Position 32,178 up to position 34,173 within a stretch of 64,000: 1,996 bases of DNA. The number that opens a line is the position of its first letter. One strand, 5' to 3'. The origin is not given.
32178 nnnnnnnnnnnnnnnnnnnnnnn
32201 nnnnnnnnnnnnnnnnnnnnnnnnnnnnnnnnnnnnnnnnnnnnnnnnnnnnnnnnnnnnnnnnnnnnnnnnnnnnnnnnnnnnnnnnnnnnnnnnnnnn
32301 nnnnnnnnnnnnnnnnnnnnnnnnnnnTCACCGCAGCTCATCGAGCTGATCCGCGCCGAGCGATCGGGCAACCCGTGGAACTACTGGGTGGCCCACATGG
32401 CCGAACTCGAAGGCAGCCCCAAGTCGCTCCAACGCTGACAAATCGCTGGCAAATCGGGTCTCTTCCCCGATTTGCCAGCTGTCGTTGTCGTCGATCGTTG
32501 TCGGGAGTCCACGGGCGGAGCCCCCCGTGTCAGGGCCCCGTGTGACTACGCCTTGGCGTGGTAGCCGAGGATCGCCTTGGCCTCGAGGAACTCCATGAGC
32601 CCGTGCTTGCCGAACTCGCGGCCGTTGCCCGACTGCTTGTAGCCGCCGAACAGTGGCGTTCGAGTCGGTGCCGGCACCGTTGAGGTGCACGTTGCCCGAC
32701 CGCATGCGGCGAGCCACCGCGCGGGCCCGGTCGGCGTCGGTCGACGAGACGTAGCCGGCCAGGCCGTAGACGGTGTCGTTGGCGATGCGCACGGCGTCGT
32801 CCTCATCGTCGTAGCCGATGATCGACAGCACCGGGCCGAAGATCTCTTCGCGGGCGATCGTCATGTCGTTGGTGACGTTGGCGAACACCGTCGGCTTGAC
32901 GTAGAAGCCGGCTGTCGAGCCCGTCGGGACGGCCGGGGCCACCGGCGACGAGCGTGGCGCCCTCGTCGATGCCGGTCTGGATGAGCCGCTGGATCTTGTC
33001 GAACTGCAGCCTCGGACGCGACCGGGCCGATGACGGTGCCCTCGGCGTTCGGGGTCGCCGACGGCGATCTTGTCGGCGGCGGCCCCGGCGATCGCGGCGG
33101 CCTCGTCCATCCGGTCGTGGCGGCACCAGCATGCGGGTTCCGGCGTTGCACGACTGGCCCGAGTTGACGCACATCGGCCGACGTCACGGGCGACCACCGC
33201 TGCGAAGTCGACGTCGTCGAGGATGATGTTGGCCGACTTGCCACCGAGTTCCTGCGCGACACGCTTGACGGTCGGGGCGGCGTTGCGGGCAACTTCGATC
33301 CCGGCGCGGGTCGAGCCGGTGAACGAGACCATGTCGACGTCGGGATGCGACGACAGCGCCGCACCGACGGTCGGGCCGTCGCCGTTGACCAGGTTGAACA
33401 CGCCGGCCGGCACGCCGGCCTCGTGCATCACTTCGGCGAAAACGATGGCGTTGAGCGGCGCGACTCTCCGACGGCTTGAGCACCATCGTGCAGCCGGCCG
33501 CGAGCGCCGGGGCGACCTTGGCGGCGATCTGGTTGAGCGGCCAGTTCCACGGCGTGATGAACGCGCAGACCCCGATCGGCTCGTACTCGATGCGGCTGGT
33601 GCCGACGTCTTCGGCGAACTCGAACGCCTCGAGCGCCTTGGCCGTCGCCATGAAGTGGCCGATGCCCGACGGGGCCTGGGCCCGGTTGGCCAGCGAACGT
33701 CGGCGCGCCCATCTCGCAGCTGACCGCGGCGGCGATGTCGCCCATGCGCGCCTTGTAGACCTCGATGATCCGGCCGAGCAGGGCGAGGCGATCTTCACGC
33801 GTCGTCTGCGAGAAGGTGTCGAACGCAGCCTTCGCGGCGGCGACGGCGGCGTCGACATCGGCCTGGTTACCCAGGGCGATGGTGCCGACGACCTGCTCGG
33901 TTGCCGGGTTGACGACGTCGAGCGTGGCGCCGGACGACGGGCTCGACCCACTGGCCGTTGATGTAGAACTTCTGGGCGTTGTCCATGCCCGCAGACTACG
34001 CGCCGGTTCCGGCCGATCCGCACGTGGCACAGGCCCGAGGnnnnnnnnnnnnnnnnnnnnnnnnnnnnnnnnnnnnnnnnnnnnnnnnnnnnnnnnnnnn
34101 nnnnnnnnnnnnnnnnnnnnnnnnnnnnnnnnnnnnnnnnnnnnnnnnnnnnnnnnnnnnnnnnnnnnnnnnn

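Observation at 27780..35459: ChlI/MoxR-like AAA+ ATPase and its presumptive vWA partner (Rv0958/Rv0959-like pair) are separated by a 4.2-kb insert of unrelated genes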

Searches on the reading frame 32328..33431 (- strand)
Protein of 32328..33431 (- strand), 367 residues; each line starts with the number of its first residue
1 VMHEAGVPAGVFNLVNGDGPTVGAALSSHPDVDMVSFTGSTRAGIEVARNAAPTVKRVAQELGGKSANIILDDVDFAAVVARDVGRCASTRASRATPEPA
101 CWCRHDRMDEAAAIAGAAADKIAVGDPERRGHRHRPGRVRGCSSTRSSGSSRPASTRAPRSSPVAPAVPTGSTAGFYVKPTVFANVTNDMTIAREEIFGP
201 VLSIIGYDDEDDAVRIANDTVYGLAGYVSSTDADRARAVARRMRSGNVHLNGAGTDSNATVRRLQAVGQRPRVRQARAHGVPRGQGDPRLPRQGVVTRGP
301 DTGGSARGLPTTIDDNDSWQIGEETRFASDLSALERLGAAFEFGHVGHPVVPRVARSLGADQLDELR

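Call 3: search_protein_families(library=pfam, proteins=[window:32328-33431:-], max_evalue=0.01)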
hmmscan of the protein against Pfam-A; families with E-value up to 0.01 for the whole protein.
window:32328-33431:- (367 aa): 1 family
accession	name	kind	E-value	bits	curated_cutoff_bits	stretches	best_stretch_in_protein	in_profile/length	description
PF00171.27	Aldedh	-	1.1e-63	215.8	23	1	2-255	176-427/461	Aldehyde dehydrogenase family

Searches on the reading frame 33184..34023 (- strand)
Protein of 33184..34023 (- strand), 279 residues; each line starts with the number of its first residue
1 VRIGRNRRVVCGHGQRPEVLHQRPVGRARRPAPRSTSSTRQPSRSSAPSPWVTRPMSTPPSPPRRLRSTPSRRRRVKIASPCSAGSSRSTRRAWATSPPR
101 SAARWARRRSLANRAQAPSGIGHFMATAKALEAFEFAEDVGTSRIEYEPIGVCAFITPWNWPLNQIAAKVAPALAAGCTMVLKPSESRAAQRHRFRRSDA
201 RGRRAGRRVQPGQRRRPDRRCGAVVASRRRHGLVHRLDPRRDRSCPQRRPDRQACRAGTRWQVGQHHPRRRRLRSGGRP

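Call 3: search_protein_families(library=pfam, proteins=[window:33184-34023:-], max_evalue=0.01)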
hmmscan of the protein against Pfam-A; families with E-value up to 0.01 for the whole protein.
window:33184-34023:- (279 aa): 1 family
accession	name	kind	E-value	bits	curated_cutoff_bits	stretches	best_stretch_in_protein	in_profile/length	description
PF00171.27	Aldedh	-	1.2e-17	64.1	23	1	139-188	116-165/461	Aldehyde dehydrogenase family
